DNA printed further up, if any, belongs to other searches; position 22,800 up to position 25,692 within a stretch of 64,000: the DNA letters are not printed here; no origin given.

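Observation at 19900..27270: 2456-aa fusion of three extracytoplasmic repeats, a large polytopic membrane domain and a complete GH94 phosphorylase. It looks like a cyclic-glucan synthase without a recognisable GT-A domain.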

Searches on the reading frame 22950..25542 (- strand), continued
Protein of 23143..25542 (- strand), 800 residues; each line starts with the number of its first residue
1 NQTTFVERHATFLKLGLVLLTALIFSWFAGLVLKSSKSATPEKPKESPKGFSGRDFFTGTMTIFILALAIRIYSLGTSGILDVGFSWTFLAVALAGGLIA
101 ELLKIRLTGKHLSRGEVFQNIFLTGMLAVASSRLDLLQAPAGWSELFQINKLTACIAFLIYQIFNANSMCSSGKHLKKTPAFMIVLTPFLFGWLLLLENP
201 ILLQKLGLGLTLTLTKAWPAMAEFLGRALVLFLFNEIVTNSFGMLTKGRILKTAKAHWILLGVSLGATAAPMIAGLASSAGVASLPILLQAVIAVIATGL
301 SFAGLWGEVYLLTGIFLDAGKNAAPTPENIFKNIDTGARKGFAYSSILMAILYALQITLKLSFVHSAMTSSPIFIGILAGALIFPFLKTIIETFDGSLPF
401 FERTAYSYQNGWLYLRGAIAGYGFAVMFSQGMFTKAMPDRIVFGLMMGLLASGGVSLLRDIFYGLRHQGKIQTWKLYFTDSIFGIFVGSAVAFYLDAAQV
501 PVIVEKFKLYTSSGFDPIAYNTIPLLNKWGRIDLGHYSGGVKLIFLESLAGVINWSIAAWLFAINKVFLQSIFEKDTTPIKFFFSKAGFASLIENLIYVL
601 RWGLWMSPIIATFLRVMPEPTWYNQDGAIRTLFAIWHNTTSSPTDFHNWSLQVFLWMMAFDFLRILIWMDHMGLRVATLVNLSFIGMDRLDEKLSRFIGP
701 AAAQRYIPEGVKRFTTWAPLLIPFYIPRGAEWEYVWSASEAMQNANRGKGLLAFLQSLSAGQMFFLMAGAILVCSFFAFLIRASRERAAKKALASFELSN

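Call 87: find_encoding_contigs(protein=P0165, flank=10000, max_places=2)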
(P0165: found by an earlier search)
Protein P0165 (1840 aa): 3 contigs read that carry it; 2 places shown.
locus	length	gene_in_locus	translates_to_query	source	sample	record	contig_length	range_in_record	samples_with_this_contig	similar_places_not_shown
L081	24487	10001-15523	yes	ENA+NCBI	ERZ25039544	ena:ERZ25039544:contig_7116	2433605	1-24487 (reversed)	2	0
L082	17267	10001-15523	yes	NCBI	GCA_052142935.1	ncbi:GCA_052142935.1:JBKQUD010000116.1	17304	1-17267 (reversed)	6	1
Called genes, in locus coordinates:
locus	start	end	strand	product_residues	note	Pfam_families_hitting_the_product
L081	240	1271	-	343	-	PF06144:DNA_pol3_delta (weak)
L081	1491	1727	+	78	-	PF01197:Ribosomal_L31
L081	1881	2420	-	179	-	PF07323:DUF1465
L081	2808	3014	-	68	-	PF06698:DUF1192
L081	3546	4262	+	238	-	PF06242:TrcR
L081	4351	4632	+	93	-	-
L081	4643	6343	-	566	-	PF13600:DUF4140, PF13598:DUF4139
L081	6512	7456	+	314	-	PF00892:EamA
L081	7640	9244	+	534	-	PF00999:Na_H_Exchanger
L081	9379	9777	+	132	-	PF03625:DUF302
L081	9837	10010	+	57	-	-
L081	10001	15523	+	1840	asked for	PF06165:GH94_b-supersand, PF17167:Glyco_hydro_94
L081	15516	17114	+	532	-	PF00890:FAD_binding_2 (faint), PF01266:DAO (weak), PF01593:Amino_oxidase, PF01946:Thi4 (weak), PF13450:NAD_binding_8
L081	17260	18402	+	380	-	PF14294:DUF4372, PF01609:DDE_Tnp_1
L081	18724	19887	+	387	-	PF14294:DUF4372, PF01609:DDE_Tnp_1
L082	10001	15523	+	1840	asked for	PF06165:GH94_b-supersand, PF17167:Glyco_hydro_94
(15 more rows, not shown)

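Call 94: search_protein_families(library=pfam, proteins=[L013:5239-7548:+, L013:15584-17647:+, L013:4572-5183:+, L033:12544-14733:+, L061:3539-5431:+, L025:15489-16538:-, L025:16568-17203:-, L066:15445-17469:+, L077:15463-17529:+], max_evalue=0.01)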
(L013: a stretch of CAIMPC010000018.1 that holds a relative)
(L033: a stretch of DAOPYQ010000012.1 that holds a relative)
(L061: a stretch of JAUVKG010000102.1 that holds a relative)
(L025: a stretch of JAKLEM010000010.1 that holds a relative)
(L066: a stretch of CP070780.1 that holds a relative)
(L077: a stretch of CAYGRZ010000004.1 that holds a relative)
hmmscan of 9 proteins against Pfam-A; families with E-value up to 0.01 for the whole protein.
L013:5239-7548:+ (769 aa): 2 families
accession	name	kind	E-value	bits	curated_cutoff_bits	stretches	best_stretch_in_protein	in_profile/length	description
PF10091.15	Glycoamylase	-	4.7e-63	213.1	27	1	538-752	3-220/221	Putative glucoamylase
PF21582.3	CBM30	-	0.0074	16.7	27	0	136-233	75-166/170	Carbohydrate binding domain 30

L013:15584-17647:+ (687 aa): 4 families
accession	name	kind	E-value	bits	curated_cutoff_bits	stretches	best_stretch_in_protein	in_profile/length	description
PF10091.15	Glycoamylase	-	2.4e-23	83.2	27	1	503-669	41-219/221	Putative glucoamylase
PF03425.19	CBM_11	-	2.9e-05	24.6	27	1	58-176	24-133/182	Carbohydrate binding domain (family 11)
PF11329.14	DUF3131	-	0.00052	19.5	20.3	1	275-371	2-86/367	Protein of unknown function (DUF3131)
PF21582.3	CBM30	-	0.0031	17.9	27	1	120-198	76-155/170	Carbohydrate binding domain 30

L013:4572-5183:+ (203 aa): 3 families
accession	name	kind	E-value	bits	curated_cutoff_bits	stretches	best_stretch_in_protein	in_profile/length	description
PF03425.19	CBM_11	-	2.3e-07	31.5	27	1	73-170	46-141/182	Carbohydrate binding domain (family 11)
PF08547.18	CIA30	-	6.2e-05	23.5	24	1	103-165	59-119/157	Complex I intermediate-associated protein 30 (CIA30)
PF21582.3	CBM30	-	0.00098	19.5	27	1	147-200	117-169/170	Carbohydrate binding domain 30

L033:12544-14733:+ (729 aa): 2 families
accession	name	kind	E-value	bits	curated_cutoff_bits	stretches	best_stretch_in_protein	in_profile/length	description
PF10091.15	Glycoamylase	-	7.5e-21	75.1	27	1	537-700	44-219/221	Putative glucoamylase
PF11329.14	DUF3131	-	0.00023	20.7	20.3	1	304-407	2-92/367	Protein of unknown function (DUF3131)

L061:3539-5431:+ (630 aa): 3 families
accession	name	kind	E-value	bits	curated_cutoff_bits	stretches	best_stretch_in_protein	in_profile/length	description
PF10091.15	Glycoamylase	-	1.8e-09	37.9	27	1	332-493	51-220/221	Putative glucoamylase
PF13290.12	CHB_HEX_C_1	-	6.3e-08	32.9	22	1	520-588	1-62/67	Chitobiase/beta-hexosaminidase C-terminal domain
PF13287.12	Fn3_assoc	-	0.0036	17.8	23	1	548-581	13-44/59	Fn3 associated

L025:15489-16538:- (349 aa): 1 family
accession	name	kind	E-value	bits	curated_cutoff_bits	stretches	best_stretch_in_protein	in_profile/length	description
PF03425.19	CBM_11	-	3.8e-06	27.5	27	1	180-318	8-140/182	Carbohydrate binding domain (family 11)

L025:16568-17203:- (211 aa): 1 family
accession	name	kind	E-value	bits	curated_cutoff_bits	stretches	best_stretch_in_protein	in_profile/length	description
PF03425.19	CBM_11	-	0.00034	21.1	27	1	46-180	12-140/182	Carbohydrate binding domain (family 11)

L066:15445-17469:+ (674 aa): 3 families
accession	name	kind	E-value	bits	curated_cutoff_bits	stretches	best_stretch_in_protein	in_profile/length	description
PF10091.15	Glycoamylase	-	4.5e-22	79.1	27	1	492-657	43-220/221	Putative glucoamylase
PF11329.14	DUF3131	-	0.0045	16.5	20.3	1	262-357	2-85/367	Protein of unknown function (DUF3131)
PF03425.19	CBM_11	-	0.0073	16.8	27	0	29-162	15-133/182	Carbohydrate binding domain (family 11)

L077:15463-17529:+ (688 aa): 2 families
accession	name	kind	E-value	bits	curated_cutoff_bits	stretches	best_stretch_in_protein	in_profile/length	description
PF10091.15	Glycoamylase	-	7.3e-23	81.7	27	1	504-671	41-220/221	Putative glucoamylase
PF11329.14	DUF3131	-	5.3e-05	22.8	20.3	1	276-372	2-86/367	Protein of unknown function (DUF3131)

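Call 95: search_solved_structures(query=L013:5239-7548:+, max_evalue=0.01)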
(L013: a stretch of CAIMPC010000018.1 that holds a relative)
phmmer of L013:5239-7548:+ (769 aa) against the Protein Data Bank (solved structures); distinct sequences matched with E-value up to 0.01: 8.
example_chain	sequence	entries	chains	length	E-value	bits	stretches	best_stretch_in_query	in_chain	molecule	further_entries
8xul_A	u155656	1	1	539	2.3e-66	227.7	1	369-765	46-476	XCC2207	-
4gl3_A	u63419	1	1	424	5.9e-53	183.3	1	362-766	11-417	putative glucoamylase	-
3eu8_A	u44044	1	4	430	3.1e-44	154.5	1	361-768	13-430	putative glucoamylase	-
4qt9_A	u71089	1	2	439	3.5e-42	147.7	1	360-768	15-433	putative glucoamylase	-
5z06_A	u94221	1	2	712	3.3e-41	144.5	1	342-759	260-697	BDI_3064 protein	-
5gzh_A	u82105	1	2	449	1.6e-40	142.2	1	363-764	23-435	Endo-beta-1,2-glucanase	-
5gzk_A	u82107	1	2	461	1.7e-40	142.1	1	363-764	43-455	Uncharacterized protein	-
8xuk_A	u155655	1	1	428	8.2e-08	34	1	397-513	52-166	H744_1c0222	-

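Call 96: search_solved_structures(query=L013:15584-17647:+, max_evalue=0.01)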
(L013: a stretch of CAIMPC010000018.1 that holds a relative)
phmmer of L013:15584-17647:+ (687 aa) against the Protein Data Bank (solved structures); distinct sequences matched with E-value up to 0.01: 10.
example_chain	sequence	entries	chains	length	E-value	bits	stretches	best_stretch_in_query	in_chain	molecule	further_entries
8wy1_A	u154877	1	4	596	5.1e-41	143.8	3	261-404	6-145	Glycosyltransferase 36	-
8rf9_A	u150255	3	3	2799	2.6e-39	138.2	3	272-397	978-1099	Cyclic beta 1-2 glucan synthetase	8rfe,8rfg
8rf0_A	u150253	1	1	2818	2.6e-39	138.1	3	272-397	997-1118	Cyclic beta-(1,2)-glucan synthase NdvB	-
8xuj_A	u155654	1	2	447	1.2e-13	53.3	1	503-651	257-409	Membrane protein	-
3eu8_A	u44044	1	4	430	9.3e-10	40.5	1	321-667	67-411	putative glucoamylase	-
4qt9_A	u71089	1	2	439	2.4e-09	39.1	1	588-667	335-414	putative glucoamylase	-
4gl3_A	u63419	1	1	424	1.5e-08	36.5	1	583-668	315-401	putative glucoamylase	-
5gzh_A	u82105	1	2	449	3.6e-08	35.2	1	322-666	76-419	Endo-beta-1,2-glucanase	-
5gzk_A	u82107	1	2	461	4.7e-08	34.8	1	322-666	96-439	Uncharacterized protein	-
5z06_A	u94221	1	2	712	3e-07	32.1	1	322-660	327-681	BDI_3064 protein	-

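Call 99: search_protein_families(library=pfam, proteins=[L066:358-1473:+, L066:1590-2891:+, L066:2888-5260:+, L066:19493-20299:+, L066:20396-21118:+, L077:653-1978:+, L077:1756-2649:+, L077:20251-21480:+, L077:21519-22178:+, L066:7517-9199:+], max_evalue=0.01)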
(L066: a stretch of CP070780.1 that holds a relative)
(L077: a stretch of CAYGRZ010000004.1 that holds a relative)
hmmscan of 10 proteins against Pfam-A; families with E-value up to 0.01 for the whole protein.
L066:358-1473:+ (371 aa): 0 families

L066:1590-2891:+ (433 aa): 2 families
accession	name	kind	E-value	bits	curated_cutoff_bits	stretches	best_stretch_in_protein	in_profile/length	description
PF01547.30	SBP_bac_1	-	7.8e-39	134.9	26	1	53-344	9-307/307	Bacterial extracellular solute-binding protein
PF13416.11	SBP_bac_8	-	7.5e-32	111.7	27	1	57-370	2-278/279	Bacterial extracellular solute-binding protein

L066:2888-5260:+ (790 aa): 2 families
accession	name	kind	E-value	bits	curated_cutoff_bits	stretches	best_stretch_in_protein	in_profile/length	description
PF17167.11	Glyco_hydro_94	-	2.3e-112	376.2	27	1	310-713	1-420/420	Glycosyl hydrolase 94 superfamily, catalytic domain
PF06165.18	GH94_b-supersand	-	1e-79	268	23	1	26-279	1-251/251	Glycosyl hydrolase 94, supersandwich domain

L066:19493-20299:+ (268 aa): 3 families
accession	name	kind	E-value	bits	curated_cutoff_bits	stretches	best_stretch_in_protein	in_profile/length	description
PF03425.19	CBM_11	-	2.1e-07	31.6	27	1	95-237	6-141/182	Carbohydrate binding domain (family 11)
PF21582.3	CBM30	-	0.0025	18.2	27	1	213-267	116-169/170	Carbohydrate binding domain 30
PF03424.20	CBM_17_28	-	0.0056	17.1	25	1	197-266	112-176/176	Carbohydrate binding domain (family 17/28)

L066:20396-21118:+ (240 aa): 0 families

L077:653-1978:+ (441 aa): 2 families
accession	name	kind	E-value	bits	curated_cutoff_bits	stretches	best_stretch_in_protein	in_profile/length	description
PF01547.30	SBP_bac_1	-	8.5e-41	141.3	26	1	59-348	11-307/307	Bacterial extracellular solute-binding protein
PF13416.11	SBP_bac_8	-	1.8e-30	107.1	27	1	62-373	3-275/279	Bacterial extracellular solute-binding protein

L077:1756-2649:+ (297 aa): 3 families
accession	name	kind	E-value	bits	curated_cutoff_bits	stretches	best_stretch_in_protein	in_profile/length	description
PF00072.30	Response_reg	-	1.3e-31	109.4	30.2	1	78-188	1-111/111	Response regulator receiver domain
PF00486.34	Trans_reg_C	-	4.2e-27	94.5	26.2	1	221-295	2-77/77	Transcriptional regulatory protein, C terminal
PF23198.2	PDE8A_N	-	0.0046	17.3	29.6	1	78-162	13-99/147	PDE8A-like, N-terminal domain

L077:20251-21480:+ (409 aa): 3 families
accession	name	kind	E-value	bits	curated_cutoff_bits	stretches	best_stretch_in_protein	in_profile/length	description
PF00480.26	ROK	-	3.8e-36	125.6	22.9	2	90-248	2-155/294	ROK family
PF01869.26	BcrAD_BadFG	-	0.0011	19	31.5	0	90-166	1-80/271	BadF/BadG/BcrA/BcrD ATPase family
PF13412.12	HTH_24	-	0.0077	16.2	21.9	0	19-53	3-37/48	Winged helix-turn-helix DNA-binding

L077:21519-22178:+ (219 aa): 0 families

L066:7517-9199:+ (560 aa): 6 families
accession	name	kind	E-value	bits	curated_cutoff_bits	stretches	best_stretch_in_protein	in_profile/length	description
PF13174.12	TPR_6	-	7e-09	36.2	26.3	0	287-317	3-33/33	Tetratricopeptide repeat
PF13525.12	YfiO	-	4.7e-06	27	25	1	244-406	3-138/203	Outer membrane lipoprotein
PF07719.23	TPR_2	-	0.00034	21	27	0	253-278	8-33/34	Tetratricopeptide repeat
PF13432.12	TPR_16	-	0.00091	20.1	32.7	0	259-317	10-64/65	Tetratricopeptide repeat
PF13428.12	TPR_14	-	0.00091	20.1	23.5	0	256-278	11-33/44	Tetratricopeptide repeat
PF13424.12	TPR_12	-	0.003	18.2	30.1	0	212-277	9-76/77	Tetratricopeptide repeat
